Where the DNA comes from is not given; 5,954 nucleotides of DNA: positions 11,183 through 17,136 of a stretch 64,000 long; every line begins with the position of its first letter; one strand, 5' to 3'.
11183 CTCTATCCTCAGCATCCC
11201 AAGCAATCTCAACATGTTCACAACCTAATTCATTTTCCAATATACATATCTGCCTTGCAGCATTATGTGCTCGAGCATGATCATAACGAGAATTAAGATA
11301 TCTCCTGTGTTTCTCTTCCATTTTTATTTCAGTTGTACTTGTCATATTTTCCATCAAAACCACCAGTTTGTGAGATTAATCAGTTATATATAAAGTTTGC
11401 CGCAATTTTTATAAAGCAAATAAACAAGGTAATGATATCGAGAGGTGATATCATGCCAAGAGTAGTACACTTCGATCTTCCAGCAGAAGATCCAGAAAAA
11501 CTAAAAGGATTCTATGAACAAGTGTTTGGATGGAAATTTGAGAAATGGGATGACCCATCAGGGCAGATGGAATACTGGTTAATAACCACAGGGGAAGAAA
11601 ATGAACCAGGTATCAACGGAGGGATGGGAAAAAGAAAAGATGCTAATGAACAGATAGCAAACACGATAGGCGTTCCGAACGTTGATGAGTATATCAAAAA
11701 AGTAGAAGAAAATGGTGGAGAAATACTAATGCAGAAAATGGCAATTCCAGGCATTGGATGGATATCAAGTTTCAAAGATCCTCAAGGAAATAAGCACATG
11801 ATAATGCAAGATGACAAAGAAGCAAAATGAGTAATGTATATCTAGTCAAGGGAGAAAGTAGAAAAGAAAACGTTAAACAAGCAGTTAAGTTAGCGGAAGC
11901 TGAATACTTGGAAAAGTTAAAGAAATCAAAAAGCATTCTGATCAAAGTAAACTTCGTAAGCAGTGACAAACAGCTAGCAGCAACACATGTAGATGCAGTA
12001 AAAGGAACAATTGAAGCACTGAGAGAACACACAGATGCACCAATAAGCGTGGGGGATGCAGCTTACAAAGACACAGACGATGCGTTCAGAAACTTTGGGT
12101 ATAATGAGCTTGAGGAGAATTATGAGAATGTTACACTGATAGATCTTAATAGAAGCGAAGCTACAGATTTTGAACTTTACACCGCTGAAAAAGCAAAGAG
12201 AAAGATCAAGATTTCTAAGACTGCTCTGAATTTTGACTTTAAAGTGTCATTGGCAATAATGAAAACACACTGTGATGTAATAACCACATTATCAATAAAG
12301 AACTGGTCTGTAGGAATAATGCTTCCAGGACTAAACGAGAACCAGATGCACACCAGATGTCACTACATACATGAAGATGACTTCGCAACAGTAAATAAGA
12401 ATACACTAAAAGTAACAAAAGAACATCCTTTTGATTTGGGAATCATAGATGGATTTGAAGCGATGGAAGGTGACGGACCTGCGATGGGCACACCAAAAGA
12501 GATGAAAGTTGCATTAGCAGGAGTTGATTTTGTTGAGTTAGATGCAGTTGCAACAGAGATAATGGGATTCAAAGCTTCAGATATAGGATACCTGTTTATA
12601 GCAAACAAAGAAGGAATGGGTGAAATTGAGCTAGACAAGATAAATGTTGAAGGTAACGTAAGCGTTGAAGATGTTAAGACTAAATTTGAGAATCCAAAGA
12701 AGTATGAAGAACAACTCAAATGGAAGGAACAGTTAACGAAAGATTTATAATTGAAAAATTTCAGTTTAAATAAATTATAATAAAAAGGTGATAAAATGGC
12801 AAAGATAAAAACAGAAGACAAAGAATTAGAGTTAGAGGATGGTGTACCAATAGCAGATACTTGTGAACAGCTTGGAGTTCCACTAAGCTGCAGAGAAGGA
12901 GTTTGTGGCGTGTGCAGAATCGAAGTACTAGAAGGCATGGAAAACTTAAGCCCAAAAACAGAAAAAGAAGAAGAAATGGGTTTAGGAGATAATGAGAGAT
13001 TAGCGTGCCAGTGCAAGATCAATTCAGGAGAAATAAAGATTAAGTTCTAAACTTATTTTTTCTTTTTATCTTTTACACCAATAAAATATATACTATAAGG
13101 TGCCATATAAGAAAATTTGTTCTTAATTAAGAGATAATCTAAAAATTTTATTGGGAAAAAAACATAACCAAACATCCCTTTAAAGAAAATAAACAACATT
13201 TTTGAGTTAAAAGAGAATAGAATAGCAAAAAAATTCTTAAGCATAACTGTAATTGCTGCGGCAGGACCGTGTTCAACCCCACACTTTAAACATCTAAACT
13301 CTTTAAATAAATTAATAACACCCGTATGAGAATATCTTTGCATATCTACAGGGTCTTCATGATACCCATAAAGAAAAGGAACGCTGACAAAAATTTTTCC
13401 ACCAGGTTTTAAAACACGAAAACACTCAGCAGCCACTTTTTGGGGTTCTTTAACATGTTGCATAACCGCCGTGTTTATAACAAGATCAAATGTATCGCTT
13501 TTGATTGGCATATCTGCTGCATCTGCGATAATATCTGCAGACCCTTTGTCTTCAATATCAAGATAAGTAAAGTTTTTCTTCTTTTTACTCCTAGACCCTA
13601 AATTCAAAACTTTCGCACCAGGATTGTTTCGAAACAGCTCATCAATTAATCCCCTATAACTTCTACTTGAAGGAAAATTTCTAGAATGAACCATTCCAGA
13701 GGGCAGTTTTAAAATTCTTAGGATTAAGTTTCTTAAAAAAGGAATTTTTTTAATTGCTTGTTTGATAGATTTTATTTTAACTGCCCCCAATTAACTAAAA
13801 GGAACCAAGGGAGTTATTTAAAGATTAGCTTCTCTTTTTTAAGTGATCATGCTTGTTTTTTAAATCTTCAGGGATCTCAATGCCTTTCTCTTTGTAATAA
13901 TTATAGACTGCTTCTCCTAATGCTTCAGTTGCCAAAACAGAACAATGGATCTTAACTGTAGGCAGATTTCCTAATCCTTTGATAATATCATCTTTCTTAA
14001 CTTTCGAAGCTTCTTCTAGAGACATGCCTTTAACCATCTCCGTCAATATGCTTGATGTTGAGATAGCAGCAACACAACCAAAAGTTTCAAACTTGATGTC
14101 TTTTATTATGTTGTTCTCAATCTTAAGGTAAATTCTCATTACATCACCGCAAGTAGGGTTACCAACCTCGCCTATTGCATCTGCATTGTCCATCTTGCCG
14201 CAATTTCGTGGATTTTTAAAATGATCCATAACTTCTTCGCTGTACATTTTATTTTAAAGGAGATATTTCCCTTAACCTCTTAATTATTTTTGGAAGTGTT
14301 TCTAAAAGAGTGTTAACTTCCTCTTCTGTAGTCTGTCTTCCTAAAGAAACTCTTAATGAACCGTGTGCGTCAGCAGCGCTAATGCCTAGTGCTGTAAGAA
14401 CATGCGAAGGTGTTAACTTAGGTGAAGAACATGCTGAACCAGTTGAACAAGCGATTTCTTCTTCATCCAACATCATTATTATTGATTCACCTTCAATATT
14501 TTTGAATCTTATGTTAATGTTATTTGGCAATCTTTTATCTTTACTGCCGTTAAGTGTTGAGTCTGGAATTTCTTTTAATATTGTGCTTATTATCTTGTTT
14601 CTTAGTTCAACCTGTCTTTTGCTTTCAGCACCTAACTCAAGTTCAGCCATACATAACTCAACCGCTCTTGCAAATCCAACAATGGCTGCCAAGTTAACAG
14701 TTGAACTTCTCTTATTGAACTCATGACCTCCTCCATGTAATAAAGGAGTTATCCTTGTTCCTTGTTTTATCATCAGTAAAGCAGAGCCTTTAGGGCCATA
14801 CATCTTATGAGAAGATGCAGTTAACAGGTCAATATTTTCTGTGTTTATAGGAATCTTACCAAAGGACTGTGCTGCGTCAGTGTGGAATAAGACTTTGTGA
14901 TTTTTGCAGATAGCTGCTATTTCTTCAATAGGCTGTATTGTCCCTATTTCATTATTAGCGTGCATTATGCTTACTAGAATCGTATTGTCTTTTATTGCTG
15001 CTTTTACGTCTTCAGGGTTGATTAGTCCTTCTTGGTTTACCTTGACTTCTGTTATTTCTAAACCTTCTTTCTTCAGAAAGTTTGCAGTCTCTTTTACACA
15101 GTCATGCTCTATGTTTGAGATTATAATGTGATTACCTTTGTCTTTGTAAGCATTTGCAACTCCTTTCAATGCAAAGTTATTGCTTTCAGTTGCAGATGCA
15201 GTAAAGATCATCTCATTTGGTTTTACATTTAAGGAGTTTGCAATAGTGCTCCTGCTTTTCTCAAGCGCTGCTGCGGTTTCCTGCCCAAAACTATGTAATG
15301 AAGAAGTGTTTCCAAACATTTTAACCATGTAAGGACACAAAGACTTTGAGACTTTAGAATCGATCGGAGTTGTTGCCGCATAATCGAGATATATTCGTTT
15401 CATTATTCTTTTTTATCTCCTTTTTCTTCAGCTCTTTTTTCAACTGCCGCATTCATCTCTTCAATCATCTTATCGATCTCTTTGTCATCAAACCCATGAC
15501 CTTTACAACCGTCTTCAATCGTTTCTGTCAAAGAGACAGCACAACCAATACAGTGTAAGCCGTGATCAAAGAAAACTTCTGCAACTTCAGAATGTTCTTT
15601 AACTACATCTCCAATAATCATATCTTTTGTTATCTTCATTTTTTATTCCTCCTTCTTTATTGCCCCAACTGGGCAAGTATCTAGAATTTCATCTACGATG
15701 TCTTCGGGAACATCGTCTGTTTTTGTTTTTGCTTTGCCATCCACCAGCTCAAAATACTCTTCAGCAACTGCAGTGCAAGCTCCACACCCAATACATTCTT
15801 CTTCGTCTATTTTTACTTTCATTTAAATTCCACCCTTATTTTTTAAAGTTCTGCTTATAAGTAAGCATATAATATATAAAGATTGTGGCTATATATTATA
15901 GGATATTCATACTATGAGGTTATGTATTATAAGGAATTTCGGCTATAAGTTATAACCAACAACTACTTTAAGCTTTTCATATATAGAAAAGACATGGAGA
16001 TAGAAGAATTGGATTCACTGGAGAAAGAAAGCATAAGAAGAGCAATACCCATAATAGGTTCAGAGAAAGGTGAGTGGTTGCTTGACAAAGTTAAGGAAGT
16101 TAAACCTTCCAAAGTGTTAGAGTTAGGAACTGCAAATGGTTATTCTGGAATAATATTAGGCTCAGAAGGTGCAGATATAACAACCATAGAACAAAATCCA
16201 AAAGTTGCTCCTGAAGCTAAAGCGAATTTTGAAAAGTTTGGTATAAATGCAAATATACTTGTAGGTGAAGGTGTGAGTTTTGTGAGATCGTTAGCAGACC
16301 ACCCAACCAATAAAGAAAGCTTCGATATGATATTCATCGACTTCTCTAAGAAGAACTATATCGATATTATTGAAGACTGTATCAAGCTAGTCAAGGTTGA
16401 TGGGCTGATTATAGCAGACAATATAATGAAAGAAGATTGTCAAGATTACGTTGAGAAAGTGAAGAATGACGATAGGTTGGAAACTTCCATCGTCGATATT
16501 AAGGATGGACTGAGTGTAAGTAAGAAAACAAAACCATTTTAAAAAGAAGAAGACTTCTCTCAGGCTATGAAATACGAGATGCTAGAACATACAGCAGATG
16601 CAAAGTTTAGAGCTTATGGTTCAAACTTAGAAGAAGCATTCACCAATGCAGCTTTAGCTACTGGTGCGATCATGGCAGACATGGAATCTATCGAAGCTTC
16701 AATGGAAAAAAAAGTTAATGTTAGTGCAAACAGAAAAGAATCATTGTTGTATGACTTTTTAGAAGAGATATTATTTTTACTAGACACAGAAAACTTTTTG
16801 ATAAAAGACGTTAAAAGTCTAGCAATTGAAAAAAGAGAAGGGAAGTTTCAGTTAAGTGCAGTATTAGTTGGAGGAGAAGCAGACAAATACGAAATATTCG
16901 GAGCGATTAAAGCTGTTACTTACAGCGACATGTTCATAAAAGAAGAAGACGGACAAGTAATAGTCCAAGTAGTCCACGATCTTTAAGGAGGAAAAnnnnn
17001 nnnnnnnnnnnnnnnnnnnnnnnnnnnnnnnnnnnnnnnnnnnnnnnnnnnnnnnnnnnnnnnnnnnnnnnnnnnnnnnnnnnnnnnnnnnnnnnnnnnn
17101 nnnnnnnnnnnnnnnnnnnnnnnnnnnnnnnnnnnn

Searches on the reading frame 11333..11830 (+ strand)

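Call 47: search_protein_families(library=pfam, proteins=[window:11333-11830:+], max_evalue=0.0001)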
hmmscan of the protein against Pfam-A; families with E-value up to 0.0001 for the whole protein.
window:11333-11830:+ (165 aa): 2 families
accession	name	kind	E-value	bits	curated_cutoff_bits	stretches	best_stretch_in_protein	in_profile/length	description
PF00903.31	Glyoxalase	-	5.9e-08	33.6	20.6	1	43-154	1-118/121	Glyoxalase/Bleomycin resistance protein/Dioxygenase superfamily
PF22677.2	Ble-like_N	-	8.1e-07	29.1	24.5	1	43-75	1-33/41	Bleomycin resistance protein-like N-terminal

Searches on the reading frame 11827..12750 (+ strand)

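Call 47: search_protein_families(library=pfam, proteins=[window:11827-12750:+], max_evalue=0.0001)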
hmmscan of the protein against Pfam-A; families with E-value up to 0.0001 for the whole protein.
window:11827-12750:+ (307 aa): 1 family
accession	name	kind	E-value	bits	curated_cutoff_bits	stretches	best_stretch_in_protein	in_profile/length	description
PF04015.17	DUF362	-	5.4e-34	118.4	24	1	37-243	1-199/200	Domain of unknown function (DUF362)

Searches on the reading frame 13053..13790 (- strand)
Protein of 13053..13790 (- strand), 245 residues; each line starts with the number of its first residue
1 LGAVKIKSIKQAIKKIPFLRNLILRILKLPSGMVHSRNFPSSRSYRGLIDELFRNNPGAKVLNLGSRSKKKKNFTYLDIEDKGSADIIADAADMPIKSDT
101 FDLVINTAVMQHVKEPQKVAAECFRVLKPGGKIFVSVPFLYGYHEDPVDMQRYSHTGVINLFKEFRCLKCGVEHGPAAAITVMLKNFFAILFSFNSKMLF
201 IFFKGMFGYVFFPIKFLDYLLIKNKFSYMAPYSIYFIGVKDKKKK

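Call 47: search_protein_families(library=pfam, proteins=[window:13053-13790:-], max_evalue=0.0001)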
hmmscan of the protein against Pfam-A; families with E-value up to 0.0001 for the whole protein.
window:13053-13790:- (245 aa): 6 families
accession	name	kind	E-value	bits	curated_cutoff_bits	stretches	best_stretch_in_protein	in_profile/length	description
PF08241.18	Methyltransf_11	-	1.5e-13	51.6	21.2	1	87-135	47-95/95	Methyltransferase domain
PF13649.12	Methyltransf_25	-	6.9e-08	33.5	27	1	88-131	52-97/97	Methyltransferase domain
PF13847.12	Methyltransf_31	-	2.6e-07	30.9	27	1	88-136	60-110/145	Methyltransferase domain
PF13489.12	Methyltransf_23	-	8e-07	29.4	27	1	93-146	77-127/164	Methyltransferase domain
PF08242.18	Methyltransf_12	-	3.3e-06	28.2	30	1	88-133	64-98/98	Methyltransferase domain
PF01209.24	Ubie_methyltran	-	3.6e-05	23.6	20.1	1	87-135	103-151/233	ubiE/COQ5 methyltransferase family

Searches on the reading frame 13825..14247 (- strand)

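Call 47: search_protein_families(library=pfam, proteins=[window:13825-14247:-], max_evalue=0.0001)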
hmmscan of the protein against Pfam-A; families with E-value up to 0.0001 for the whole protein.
window:13825-14247:- (140 aa): 1 family
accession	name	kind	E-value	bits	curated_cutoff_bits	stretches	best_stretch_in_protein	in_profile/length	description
PF01592.21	NifU_N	-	8.1e-47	159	22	1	1-121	1-124/127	NifU-like N terminal domain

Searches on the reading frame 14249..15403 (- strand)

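Call 47: search_protein_families(library=pfam, proteins=[window:14249-15403:-], max_evalue=0.0001)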
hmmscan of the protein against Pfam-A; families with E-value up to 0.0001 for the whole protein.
window:14249-15403:- (384 aa): 4 families
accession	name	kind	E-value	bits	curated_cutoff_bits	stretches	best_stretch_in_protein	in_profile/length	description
PF00266.25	Aminotran_5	-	8.6e-82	275.5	21.5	1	4-366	1-371/371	Aminotransferase class-V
PF01212.27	Beta_elim_lyase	-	7.5e-10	39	27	1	64-179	49-171/288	Beta-eliminating lyase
PF01041.23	DegT_DnrJ_EryC1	-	2.6e-08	33.9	19.8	1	64-182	41-151/360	DegT/DnrJ/EryC1/StrS aminotransferase family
PF00155.27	Aminotran_1_2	-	5.1e-05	23.1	19.7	0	30-177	38-186/361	Aminotransferase class I and II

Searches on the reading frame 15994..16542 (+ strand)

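Call 47: search_protein_families(library=pfam, proteins=[window:15994-16542:+], max_evalue=0.0001)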
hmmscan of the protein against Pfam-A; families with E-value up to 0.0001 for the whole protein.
window:15994-16542:+ (182 aa): 3 families
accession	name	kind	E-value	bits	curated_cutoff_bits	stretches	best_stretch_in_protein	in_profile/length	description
PF01596.23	Methyltransf_3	-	1.1e-19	71.1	22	1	8-178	13-203/204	O-methyltransferase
PF13578.12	Methyltransf_24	-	1.1e-06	29.9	26.3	1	42-144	1-105/105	Methyltransferase domain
PF13847.12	Methyltransf_31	-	1.6e-05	25.1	27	1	39-161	5-127/145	Methyltransferase domain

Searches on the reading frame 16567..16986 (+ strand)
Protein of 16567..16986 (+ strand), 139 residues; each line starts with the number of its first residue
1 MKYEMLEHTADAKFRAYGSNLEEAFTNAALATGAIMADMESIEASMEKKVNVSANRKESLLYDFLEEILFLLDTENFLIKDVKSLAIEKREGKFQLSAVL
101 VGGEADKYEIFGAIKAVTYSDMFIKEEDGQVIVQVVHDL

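Call 47: search_protein_families(library=pfam, proteins=[window:16567-16986:+], max_evalue=0.0001)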
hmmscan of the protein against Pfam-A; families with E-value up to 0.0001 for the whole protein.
window:16567-16986:+ (139 aa): 1 family
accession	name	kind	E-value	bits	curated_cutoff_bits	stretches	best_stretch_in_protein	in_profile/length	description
PF01951.21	Archease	-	1.1e-37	129.8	25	1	3-138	1-135/136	Archease protein family (MTH1598/TM1083)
